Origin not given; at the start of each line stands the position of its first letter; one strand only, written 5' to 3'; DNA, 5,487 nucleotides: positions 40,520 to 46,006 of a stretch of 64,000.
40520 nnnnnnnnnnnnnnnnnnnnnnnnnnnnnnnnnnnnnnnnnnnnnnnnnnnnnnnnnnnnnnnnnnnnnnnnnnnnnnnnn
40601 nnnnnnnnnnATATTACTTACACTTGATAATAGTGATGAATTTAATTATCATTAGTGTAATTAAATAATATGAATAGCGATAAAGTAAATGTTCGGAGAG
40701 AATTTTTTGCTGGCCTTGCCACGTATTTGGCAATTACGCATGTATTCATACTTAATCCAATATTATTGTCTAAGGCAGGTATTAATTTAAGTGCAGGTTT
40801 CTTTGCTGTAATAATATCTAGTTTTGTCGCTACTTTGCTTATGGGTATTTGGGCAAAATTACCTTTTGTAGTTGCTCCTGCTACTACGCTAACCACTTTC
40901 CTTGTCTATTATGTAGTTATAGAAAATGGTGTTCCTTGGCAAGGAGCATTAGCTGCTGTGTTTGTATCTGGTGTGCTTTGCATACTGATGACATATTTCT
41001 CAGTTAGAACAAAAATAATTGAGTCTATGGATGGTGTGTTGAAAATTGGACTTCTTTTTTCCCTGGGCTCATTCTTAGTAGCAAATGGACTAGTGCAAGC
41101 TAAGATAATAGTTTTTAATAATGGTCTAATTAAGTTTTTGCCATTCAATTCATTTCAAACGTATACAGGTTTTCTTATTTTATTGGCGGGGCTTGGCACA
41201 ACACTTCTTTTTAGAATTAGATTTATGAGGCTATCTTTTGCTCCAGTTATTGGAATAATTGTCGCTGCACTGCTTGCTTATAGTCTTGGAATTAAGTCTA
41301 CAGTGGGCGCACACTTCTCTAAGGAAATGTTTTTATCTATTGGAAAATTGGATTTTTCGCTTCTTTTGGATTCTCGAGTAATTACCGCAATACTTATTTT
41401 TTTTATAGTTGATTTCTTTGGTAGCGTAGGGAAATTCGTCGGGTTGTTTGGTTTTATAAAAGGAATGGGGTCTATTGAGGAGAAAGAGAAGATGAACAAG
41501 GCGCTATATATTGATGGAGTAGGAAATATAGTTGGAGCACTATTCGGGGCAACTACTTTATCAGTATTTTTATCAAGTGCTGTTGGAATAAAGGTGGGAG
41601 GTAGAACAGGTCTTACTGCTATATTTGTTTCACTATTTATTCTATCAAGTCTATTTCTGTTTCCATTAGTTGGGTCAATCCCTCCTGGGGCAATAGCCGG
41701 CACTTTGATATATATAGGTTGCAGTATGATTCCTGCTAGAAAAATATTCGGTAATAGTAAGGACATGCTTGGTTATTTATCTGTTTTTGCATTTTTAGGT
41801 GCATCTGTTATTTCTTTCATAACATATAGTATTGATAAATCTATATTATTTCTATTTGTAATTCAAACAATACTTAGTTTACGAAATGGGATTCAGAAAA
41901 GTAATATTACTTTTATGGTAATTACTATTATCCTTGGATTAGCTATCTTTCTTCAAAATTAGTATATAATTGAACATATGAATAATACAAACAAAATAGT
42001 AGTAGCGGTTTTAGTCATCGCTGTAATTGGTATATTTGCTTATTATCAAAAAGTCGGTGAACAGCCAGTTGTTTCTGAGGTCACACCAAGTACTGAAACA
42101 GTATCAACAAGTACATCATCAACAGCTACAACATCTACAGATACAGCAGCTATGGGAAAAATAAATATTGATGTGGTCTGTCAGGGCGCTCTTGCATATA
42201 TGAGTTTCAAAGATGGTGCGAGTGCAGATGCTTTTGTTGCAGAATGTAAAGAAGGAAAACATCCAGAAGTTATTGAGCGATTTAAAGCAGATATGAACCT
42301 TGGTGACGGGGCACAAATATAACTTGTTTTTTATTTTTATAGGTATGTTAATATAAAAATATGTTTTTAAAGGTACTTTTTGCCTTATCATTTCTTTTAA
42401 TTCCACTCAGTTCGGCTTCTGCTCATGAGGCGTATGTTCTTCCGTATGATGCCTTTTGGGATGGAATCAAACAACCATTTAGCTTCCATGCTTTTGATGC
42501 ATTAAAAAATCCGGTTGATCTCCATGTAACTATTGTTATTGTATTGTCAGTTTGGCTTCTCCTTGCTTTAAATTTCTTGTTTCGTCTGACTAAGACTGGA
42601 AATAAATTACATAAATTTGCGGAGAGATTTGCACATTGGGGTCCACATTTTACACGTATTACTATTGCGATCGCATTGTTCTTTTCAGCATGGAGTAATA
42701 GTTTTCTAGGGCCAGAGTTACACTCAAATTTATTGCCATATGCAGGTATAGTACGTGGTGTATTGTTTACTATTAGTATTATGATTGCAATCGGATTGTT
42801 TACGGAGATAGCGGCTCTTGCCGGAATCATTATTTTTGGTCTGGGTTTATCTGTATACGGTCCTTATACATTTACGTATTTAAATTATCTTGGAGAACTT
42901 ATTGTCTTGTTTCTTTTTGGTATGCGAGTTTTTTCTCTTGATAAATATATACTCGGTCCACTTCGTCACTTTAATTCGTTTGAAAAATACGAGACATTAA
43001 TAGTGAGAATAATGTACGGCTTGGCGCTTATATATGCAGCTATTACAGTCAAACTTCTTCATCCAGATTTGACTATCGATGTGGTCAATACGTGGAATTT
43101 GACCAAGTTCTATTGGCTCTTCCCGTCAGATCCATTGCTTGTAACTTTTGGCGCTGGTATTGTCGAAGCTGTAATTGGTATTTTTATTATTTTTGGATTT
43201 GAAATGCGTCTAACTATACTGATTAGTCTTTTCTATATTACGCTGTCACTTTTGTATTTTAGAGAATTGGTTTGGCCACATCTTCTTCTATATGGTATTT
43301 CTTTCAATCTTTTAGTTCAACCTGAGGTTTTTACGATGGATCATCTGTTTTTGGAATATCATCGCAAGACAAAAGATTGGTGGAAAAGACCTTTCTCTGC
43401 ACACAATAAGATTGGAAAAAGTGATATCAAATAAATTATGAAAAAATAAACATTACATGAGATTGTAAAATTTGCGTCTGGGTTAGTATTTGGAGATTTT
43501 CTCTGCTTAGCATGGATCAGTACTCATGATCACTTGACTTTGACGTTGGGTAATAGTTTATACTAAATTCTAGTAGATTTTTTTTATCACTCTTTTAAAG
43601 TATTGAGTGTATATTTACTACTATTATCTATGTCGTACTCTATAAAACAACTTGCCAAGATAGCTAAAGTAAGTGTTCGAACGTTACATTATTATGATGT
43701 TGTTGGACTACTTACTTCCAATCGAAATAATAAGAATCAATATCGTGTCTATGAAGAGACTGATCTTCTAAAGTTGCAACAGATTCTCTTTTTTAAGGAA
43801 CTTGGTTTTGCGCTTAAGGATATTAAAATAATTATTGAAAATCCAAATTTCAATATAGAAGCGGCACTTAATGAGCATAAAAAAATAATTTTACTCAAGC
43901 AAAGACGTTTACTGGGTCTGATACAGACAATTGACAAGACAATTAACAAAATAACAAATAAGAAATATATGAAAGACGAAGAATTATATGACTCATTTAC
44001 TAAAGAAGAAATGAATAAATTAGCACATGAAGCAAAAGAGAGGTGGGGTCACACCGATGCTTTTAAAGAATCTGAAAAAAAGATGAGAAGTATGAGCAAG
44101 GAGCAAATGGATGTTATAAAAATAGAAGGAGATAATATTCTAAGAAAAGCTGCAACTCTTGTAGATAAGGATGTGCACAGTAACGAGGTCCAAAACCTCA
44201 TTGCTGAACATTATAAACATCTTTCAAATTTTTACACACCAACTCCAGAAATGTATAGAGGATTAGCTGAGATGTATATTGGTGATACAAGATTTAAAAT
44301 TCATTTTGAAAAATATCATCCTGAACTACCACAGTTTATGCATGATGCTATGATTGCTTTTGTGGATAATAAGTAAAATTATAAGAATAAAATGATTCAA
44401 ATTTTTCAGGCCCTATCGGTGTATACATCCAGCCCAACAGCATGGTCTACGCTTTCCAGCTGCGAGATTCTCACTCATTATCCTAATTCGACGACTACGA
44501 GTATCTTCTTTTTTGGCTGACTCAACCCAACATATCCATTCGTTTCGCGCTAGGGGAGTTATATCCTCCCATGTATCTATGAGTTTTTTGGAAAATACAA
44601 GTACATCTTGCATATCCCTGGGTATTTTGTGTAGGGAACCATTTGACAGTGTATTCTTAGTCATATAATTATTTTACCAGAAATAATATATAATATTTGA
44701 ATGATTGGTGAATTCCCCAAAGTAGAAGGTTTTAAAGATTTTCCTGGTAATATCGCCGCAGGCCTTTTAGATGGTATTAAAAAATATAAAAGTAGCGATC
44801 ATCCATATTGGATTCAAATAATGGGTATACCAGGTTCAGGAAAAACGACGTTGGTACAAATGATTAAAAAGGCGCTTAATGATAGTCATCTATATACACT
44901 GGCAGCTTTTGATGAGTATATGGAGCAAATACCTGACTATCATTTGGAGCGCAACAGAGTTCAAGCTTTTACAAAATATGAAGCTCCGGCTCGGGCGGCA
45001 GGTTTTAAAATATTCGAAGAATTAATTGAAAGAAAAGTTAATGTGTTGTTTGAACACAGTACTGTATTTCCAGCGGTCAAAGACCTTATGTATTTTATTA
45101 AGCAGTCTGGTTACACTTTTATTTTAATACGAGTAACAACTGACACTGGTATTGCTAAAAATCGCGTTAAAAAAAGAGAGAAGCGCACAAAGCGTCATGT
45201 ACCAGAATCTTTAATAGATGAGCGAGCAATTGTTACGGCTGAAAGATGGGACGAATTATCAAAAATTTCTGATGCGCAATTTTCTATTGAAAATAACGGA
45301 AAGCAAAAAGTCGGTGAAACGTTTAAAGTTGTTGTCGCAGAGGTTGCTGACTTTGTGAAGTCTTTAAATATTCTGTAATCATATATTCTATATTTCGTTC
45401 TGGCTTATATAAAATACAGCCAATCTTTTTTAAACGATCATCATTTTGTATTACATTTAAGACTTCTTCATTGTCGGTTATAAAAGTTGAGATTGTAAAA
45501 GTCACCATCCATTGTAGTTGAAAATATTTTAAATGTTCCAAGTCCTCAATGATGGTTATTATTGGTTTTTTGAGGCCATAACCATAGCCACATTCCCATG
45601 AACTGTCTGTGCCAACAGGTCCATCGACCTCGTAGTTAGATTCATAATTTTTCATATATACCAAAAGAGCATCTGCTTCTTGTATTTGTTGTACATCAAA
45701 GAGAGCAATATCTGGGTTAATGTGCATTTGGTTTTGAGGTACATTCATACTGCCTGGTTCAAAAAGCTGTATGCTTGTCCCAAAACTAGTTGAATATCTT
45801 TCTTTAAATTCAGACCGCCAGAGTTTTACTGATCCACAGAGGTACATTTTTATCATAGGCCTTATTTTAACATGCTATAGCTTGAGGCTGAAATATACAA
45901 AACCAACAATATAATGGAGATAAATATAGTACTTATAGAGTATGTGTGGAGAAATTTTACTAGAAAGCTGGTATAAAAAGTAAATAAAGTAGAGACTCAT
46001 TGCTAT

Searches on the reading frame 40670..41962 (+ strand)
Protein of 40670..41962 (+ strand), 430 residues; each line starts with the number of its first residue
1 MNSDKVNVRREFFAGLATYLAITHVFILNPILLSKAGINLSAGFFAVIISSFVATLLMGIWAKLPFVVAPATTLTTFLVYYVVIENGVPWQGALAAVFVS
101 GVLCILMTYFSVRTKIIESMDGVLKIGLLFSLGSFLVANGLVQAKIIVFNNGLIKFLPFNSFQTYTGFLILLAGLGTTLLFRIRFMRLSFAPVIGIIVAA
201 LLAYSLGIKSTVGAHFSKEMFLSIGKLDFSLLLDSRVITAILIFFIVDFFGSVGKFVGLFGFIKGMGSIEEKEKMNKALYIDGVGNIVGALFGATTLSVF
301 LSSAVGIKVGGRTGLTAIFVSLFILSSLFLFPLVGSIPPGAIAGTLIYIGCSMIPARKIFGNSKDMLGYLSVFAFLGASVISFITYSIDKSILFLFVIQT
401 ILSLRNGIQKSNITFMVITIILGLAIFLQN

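Call 44: search_protein_families(library=pfam, proteins=[window:40670-41962:+], max_evalue=0.001)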
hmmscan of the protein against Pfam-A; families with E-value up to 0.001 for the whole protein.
window:40670-41962:+ (430 aa): 1 family
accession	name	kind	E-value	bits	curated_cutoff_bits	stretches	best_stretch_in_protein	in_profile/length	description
PF00860.26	Xan_ur_permease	-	6.8e-20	71.6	27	1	11-352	3-350/389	Permease family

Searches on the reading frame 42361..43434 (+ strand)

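Call 44: search_protein_families(library=pfam, proteins=[window:42361-43434:+], max_evalue=0.001)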
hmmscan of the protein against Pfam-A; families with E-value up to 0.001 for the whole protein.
window:42361-43434:+ (357 aa): 1 family
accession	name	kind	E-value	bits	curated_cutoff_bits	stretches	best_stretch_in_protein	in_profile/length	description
PF07681.17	DoxX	-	0.00014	22.8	23.6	1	213-293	3-76/85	DoxX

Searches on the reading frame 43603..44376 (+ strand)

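Call 44: search_protein_families(library=pfam, proteins=[window:43603-44376:+], max_evalue=0.001)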
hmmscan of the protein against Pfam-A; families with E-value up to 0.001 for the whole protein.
window:43603-44376:+ (257 aa): 3 families
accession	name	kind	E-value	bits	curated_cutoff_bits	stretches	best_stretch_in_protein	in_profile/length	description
PF07739.18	TipAS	-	6.8e-33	114.1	23.8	1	142-253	3-117/117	TipAS antibiotic-recognition domain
PF13411.12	MerR_1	-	1.1e-16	61.2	21.6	1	12-79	1-67/69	MerR HTH family regulatory protein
PF00376.29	MerR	-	6.1e-10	39.2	28.2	1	13-50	1-38/38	MerR family regulatory protein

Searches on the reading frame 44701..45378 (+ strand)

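Call 44: search_protein_families(library=pfam, proteins=[window:44701-45378:+], max_evalue=0.001)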
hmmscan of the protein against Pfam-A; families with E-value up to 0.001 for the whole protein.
window:44701-45378:+ (225 aa): 6 families
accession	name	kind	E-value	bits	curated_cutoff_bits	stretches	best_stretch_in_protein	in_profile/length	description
PF06414.18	Zeta_toxin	-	2e-17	63.7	22.3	1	25-190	7-177/199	Zeta toxin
PF13671.12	AAA_33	-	2.7e-09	37.9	27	1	40-173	4-134/143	AAA domain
PF13238.12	AAA_18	-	6.3e-06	27.1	29.4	1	38-165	1-117/128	AAA domain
PF08433.16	KTI12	-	2.4e-05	24.4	22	1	39-173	5-131/271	Chromatin associated protein KTI12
PF13207.12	AAA_17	-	0.00018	22.2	27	1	41-70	1-30/136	AAA domain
PF13191.12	AAA_16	-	0.00053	21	32.6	0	40-80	29-64/167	AAA ATPase domain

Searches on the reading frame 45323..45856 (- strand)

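Call 44: search_protein_families(library=pfam, proteins=[window:45323-45856:-], max_evalue=0.001)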
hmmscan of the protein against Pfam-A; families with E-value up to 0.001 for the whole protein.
window:45323-45856:- (177 aa): 1 family
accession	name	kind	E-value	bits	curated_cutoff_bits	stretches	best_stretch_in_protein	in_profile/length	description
PF05014.21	Nuc_deoxyrib_tr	-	2.2e-05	25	28.8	1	27-123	29-104/117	Nucleoside 2-deoxyribosyltransferase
